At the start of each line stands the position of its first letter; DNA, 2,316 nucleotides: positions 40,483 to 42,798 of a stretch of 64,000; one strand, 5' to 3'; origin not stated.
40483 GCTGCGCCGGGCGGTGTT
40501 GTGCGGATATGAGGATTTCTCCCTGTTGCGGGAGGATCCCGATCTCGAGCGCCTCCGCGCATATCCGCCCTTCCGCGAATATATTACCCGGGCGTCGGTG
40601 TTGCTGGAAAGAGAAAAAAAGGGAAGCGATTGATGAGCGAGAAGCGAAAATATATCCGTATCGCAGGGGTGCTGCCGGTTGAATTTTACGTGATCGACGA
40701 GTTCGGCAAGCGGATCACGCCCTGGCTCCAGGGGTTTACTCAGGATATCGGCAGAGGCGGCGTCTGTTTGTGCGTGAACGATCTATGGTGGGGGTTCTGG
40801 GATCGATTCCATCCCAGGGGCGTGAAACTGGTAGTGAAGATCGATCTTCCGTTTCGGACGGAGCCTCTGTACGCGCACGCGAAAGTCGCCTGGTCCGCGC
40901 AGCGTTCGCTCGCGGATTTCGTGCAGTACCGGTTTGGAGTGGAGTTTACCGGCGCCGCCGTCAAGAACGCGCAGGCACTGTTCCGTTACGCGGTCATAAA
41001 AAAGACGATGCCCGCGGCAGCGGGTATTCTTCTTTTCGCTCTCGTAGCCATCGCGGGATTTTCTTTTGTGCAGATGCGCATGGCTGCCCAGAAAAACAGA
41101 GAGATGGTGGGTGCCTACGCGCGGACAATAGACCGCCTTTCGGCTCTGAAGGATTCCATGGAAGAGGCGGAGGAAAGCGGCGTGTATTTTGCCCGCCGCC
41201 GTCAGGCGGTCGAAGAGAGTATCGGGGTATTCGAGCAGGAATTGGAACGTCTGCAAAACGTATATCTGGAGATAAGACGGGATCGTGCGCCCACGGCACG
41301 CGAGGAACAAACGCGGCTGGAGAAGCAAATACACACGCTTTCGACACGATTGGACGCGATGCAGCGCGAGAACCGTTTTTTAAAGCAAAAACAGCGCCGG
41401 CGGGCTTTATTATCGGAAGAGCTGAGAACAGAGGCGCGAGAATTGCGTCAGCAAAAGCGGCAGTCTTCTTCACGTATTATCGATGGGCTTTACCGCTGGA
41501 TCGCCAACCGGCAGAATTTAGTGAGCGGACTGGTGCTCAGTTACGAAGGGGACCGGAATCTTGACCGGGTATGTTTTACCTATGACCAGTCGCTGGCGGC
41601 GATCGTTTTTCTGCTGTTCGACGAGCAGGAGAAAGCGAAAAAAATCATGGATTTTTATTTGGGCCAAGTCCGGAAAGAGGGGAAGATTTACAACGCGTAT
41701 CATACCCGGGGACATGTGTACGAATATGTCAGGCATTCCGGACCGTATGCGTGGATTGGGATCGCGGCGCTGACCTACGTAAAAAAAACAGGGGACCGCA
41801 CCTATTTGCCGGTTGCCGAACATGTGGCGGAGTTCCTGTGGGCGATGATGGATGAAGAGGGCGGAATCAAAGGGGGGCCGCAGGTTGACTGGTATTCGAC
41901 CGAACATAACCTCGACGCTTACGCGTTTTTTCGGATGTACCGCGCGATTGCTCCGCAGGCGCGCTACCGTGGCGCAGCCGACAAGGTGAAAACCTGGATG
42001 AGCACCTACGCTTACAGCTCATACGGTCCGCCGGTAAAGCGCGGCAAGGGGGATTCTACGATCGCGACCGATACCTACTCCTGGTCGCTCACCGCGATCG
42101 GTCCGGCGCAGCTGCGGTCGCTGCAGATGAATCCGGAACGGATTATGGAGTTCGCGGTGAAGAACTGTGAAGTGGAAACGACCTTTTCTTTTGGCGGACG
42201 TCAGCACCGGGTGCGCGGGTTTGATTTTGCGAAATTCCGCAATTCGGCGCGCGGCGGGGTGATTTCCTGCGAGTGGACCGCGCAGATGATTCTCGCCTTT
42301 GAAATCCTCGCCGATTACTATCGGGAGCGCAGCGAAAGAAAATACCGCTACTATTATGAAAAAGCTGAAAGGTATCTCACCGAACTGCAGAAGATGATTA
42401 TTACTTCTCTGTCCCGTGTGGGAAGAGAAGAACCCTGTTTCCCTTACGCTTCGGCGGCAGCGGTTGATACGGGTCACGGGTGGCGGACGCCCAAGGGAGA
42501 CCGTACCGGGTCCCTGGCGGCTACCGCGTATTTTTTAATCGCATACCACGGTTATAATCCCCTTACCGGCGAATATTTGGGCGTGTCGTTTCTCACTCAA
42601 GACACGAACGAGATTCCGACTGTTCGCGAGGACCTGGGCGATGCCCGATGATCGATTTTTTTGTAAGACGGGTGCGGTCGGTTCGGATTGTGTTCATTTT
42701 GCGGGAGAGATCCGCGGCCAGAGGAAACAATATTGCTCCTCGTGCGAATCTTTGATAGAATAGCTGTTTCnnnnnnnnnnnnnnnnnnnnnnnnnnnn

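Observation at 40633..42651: PilZ domain fused across the membrane to a large glycoside-hydrolase-like domain: candidate c-di-GMP-gated glycanase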

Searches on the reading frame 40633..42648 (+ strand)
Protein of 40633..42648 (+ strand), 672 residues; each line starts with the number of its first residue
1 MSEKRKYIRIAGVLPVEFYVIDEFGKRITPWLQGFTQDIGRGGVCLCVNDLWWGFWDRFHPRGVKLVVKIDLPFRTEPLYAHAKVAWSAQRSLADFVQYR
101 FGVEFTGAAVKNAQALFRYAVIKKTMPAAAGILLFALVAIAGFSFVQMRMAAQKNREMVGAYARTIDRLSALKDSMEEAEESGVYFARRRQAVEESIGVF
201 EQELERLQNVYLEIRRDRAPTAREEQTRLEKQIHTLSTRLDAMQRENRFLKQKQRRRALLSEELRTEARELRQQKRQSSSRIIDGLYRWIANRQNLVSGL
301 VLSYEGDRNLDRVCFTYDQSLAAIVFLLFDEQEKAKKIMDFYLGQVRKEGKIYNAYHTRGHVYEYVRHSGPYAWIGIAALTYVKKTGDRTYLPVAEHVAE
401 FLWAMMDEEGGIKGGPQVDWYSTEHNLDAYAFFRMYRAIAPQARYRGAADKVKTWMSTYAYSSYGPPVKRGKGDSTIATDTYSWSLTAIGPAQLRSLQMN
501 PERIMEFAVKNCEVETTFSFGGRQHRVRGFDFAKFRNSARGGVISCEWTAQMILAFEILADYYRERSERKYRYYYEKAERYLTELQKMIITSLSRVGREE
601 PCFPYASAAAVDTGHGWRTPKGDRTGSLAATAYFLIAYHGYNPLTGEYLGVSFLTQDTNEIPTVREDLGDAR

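Call 3: search_protein_families(library=pfam, proteins=[window:40633-42648:+], max_evalue=1)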
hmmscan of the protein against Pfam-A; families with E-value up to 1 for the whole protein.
window:40633-42648:+ (672 aa): 7 families
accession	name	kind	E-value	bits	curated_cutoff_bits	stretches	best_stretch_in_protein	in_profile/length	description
PF07238.19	PilZ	-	0.00019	22.1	22.5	1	3-119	1-99/102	PilZ domain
PF06005.17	ZapB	-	0.0011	19.9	31.5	1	228-283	8-63/71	Cell division protein ZapB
PF01166.23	TSC22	-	0.02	15.5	30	1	222-253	12-43/57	TSC-22/dip/bun family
PF08614.16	ATG16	-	0.079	13.6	33.7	1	153-280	15-144/200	Autophagy protein 16 (ATG16)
PF01105.29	EMP24_GP25L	-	0.095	13.2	25.9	1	209-264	90-151/182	emp24/gp25L/p24 family/GOLD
PF13675.11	PilJ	-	0.13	12.8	26.6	0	184-257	38-106/114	Type IV pili methyl-accepting chemotaxis transducer N-term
PF11262.13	Tho2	-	0.46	10.1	23.1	1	202-283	29-107/305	Transcription factor/nuclear export subunit protein 2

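Call 4: search_protein_families(library=ncbifam, proteins=[window:40633-42648:+], max_evalue=1)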
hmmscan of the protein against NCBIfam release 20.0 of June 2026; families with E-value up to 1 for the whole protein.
window:40633-42648:+ (672 aa): 7 families
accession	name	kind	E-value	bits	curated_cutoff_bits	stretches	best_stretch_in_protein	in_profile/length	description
TIGR04211.1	SH3_and_anchor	equivalog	0.0023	17.5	65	1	162-260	68-168/198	TIGR04211 family SH3 domain-containing protein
NF045487.1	ASRP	equivalog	0.0038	15.9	300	1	162-278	357-472/593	archaea-specific SMC-related protein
NF002572.0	PRK02224.1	equivalog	0.018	13.3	1087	1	146-283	192-331/888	DNA double-strand break repair ATPase Rad50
TIGR02169.1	SMC_prok_A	equivalog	0.055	11.1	729.4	1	150-282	313-444/1165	chromosome segregation protein SMC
TIGR02266.1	gmx_TIGR02266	paralog_domain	0.056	13.6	68.7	1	32-116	17-91/96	TIGR02266 family protein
TIGR02168.1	SMC_prok_B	equivalog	0.14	9.8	567.35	1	162-275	339-455/1181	chromosome segregation protein SMC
NF045780.1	TrlF_fam_ATP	equivalog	0.88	8.2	350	0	191-299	599-712/944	TrlF family AAA-like ATPase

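Call 5: search_solved_structures(query=window:40633-42648:+, max_evalue=10, show_alignments=2)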
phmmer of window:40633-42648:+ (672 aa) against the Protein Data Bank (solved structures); distinct sequences matched with E-value up to 10: 4.
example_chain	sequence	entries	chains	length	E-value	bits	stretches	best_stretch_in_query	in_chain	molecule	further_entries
7o92_A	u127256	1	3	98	0.29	12.6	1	197-269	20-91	hypothetical protein UY81_C0065G0003 residues 18-54 from Candidatus Giovannonibacteria bac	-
6yrl_A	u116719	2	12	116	4.5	8.7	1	220-283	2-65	Centriole protein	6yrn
1le2_A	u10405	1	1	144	6.7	8.1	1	191-289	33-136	APOLIPOPROTEIN E2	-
9s4q_25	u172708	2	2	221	7.4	8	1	165-299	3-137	Kinetochore protein SPC25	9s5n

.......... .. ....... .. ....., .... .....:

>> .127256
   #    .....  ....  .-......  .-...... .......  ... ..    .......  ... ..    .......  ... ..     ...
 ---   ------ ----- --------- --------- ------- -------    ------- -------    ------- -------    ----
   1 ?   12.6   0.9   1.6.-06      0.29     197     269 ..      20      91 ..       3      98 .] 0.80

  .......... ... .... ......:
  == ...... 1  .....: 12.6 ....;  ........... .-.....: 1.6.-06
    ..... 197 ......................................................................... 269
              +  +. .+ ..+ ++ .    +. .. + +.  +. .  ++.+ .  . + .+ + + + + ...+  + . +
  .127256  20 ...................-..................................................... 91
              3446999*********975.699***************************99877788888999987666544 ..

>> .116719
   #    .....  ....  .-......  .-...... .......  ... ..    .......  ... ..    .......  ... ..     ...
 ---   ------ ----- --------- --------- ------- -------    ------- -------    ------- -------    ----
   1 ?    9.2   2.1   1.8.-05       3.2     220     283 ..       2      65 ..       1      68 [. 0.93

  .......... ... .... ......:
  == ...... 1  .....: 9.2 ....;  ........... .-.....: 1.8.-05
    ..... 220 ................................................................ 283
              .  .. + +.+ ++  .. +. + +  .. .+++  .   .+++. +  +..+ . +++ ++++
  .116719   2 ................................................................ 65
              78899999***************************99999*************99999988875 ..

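Call 6: find_homologous_proteins(query=window:40633-42648:+)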
Query window:40633-42648:+ (672 aa): 1008 proteins with E <= 0.001 among 8000 candidates; the best 120 are listed.
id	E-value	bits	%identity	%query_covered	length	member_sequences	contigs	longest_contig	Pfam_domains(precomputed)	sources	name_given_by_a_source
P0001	0.0e+0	1540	100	100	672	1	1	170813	-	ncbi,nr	ncbi:MAG: hypothetical protein GF333_01760 [Candidatus Omnitrophica bacterium]|nr:hypothetical prote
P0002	2.0e-247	841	55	97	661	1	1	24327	PF07238.20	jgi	jgi:hypothetical protein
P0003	6.7e-238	809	54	97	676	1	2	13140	PF07238.20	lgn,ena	-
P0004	2.9e-237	807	52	96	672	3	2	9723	PF07238.20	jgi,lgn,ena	-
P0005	9.3e-236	802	54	97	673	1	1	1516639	PF07238.20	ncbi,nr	ncbi:MAG: PilZ domain-containing protein [Candidatus Omnitrophota bacterium]|nr:MAG: PilZ domain-con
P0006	2.1e-234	798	52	97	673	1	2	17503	PF07238.20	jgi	jgi:TolA-binding protein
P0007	2.2e-234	798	52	99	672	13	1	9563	PF07238.20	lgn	-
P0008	1.6e-231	788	52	96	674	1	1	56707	PF07238.20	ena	-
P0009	3.3e-230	784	52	97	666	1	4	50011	-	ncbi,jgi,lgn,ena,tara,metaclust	tara:strand:+ start:12714 stop:14714 length:2001 start_codon:yes stop_codon:yes gene_type:complete|m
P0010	6.9e-230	783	52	97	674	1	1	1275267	PF07238.20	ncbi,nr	ncbi:MAG: PilZ domain-containing protein [Candidatus Omnitrophota bacterium]|nr:MAG: PilZ domain-con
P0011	7.7e-230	783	52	97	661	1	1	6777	PF07238.20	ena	-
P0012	1.2e-229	782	52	97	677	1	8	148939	-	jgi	-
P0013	1.9e-229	782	52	97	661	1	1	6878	PF07238.20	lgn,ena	-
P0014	3.4e-229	781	50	97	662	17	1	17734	PF07238.20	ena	-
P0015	5.1e-229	780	51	97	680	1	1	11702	PF07238.20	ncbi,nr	ncbi:MAG: PilZ domain-containing protein [Candidatus Omnitrophica bacterium]|nr:PilZ domain-containi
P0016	5.3e-229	780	51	97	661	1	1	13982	PF07238.20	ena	-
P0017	3.0e-228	778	51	97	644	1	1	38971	PF07238.20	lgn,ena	-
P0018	1.1e-227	776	50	97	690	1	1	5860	PF07238.20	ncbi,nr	ncbi:MAG: hypothetical protein GF375_03250 [Candidatus Omnitrophica bacterium]|nr:hypothetical prote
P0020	5.5e-227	773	52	97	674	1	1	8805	PF07238.20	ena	-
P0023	1.0e-226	772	52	97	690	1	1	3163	PF07238.20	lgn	-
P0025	8.0e-226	770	50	97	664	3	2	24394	PF07238.20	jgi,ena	-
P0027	3.6e-225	767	51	97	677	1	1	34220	PF07238.20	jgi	jgi:hypothetical protein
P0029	5.2e-225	767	50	97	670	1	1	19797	PF07238.20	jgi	-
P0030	9.5e-225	766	50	98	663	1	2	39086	PF07238.20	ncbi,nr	ncbi:MAG: PilZ domain-containing protein [Candidatus Omnitrophica bacterium]|nr:PilZ domain-containi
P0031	2.8e-224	764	52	97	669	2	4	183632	PF07238.20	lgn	-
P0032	3.2e-224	764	52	97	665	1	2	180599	PF07238.20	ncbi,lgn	ncbi:MAG: PilZ domain-containing protein [Candidatus Omnitrophota bacterium]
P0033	4.5e-224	764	50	97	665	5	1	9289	PF07238.20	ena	-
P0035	2.7e-223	761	49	98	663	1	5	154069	PF07238.20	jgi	jgi:prefoldin subunit 5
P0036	3.6e-223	761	49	98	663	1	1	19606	PF07238.20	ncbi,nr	ncbi:MAG: PilZ domain-containing protein [Candidatus Omnitrophica bacterium]|nr:PilZ domain-containi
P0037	4.2e-223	761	50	97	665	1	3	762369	PF07238.20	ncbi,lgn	-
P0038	4.4e-223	760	50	97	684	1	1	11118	PF07238.20,PF03663.21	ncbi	-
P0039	4.8e-223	760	51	97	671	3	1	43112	PF07238.20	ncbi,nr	ncbi:MAG: PilZ domain-containing protein [Omnitrophica bacterium]|nr:PilZ domain-containing protein 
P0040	5.5e-223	760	49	98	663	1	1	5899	PF07238.20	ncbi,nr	ncbi:MAG: PilZ domain-containing protein [Candidatus Omnitrophica bacterium]|nr:PilZ domain-containi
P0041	6.7e-223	760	51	95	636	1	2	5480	PF07238.20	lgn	-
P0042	7.1e-223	760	51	97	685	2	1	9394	PF07238.20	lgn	-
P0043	7.3e-223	760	51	97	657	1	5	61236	PF07238.20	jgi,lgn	-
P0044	7.7e-223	760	51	97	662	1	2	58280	PF07238.20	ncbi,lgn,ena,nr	ncbi:MAG: PilZ domain-containing protein [Candidatus Omnitrophica bacterium]|nr:PilZ domain-containi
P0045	1.2e-222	759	51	97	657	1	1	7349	PF07238.20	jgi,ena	-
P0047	7.5e-222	756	49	98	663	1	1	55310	PF07238.20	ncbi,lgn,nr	ncbi:MAG: PilZ domain-containing protein [Candidatus Omnitrophica bacterium]|nr:PilZ domain-containi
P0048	1.1e-221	756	51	97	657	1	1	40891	PF07238.20,PF06662.20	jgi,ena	-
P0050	1.6e-221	755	49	98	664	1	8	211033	PF07238.20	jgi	jgi:hypothetical protein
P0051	1.9e-221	755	50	97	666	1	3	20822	PF07238.20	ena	-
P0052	2.0e-221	755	49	98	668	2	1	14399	PF07238.20,PF14257.12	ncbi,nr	ncbi:MAG: PilZ domain-containing protein [Candidatus Omnitrophica bacterium]|nr:PilZ domain-containi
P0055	2.0e-220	752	50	97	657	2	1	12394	PF07238.20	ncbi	ncbi:MAG: PilZ domain-containing protein [Candidatus Omnitrophota bacterium]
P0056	3.2e-220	751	51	97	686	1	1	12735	PF07238.20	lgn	-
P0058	1.5e-219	749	49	97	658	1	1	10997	PF07238.20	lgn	-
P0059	1.6e-219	749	49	97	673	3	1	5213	PF07238.20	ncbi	-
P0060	2.2e-219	748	49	97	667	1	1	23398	PF07238.20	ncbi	-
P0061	6.9e-219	747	51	97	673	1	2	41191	PF07238.20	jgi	jgi:hypothetical protein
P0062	7.6e-219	746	50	97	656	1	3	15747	PF07238.20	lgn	-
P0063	1.8e-218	745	48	98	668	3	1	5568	PF07238.20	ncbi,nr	ncbi:MAG: hypothetical protein K9L69_04460 [Candidatus Omnitrophica bacterium]|nr:hypothetical prote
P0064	2.1e-218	745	50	97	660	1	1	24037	PF07238.20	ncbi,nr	ncbi:MAG: PilZ domain-containing protein [Candidatus Omnitrophica bacterium]|nr:PilZ domain-containi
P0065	2.5e-218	745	49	97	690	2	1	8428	PF07238.20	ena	-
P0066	2.8e-218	745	51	97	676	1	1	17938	PF07238.20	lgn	-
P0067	3.0e-218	745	51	97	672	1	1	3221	PF07238.20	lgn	-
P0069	3.4e-218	744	49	98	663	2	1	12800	PF07238.20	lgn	-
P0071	2.1e-217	742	49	97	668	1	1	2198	PF07238.20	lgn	-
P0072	2.7e-217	741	49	97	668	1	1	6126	PF07238.20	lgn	-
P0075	9.4e-217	740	49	97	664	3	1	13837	PF07238.20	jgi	-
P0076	1.1e-216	739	49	97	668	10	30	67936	PF07238.20,PF14257.12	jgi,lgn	jgi:TolA-binding protein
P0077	5.4e-216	737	49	97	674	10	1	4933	PF07238.20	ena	-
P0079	7.1e-216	737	49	97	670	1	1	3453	PF07238.20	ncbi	-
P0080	9.6e-216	736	49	97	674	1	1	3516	PF07238.20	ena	-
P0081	1.1e-215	736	50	97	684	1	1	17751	PF07238.20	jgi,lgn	-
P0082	4.6e-215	734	49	97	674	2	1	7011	PF07238.20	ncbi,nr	ncbi:MAG: PilZ domain-containing protein [Candidatus Omnitrophica bacterium]|nr:PilZ domain-containi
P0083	2.0e-214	732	49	98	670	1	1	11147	PF07238.20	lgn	-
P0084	3.3e-214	731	50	97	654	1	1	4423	PF07238.20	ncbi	-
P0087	7.7e-213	727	47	97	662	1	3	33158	PF07238.20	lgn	-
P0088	2.2e-212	725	50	97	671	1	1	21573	PF07238.20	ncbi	-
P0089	3.0e-212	725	49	97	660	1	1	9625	PF07238.20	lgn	-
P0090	6.6e-212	724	48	97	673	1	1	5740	PF07238.20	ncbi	ncbi:MAG: PilZ domain-containing protein [Candidatus Omnitrophota bacterium]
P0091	5.9e-211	720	49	96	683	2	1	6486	PF07238.20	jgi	jgi:PilZ domain-containing protein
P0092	9.2e-211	720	49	97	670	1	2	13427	PF07238.20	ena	-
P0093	6.9e-209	714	56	64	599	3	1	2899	PF07238.20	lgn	-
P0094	1.7e-208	712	49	97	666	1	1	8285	PF07238.20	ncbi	-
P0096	1.7e-205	702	49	97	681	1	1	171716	PF07238.20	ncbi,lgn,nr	ncbi:MAG: hypothetical protein JXD21_00815 [Candidatus Omnitrophica bacterium]|nr:hypothetical prote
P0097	6.1e-205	701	48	97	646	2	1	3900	PF07238.20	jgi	-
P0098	7.2e-205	700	48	97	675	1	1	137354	PF07238.20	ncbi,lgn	-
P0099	1.4e-203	696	47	96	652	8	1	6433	PF07238.20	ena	-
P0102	2.8e-201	688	46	97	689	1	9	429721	PF07238.20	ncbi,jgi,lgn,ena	jgi:hypothetical protein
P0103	5.8e-201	687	46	98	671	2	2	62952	PF07238.20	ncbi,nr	ncbi:MAG: PilZ domain-containing protein [Candidatus Omnitrophica bacterium]|nr:PilZ domain-containi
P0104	6.8e-201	687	57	65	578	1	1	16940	PF07238.20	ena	-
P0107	6.8e-199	681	56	62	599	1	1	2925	PF07238.20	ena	-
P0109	9.0e-198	677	48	97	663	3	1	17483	PF07238.20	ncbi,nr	ncbi:MAG: PilZ domain-containing protein [Candidatus Omnitrophica bacterium]|nr:PilZ domain-containi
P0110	2.4e-197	675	47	97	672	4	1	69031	PF07238.20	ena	-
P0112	6.0e-197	674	47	97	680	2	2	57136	PF07238.20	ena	-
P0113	1.8e-195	669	46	97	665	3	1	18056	PF07238.20,PF07944.19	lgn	-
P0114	1.8e-194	666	46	97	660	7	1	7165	PF07238.20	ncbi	-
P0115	1.9e-193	663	46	97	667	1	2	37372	PF07238.20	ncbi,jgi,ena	-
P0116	2.7e-193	662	46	97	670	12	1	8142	PF07238.20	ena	-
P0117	8.3e-192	657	46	97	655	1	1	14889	PF07238.20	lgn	-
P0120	8.5e-190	650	45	95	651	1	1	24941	-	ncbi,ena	-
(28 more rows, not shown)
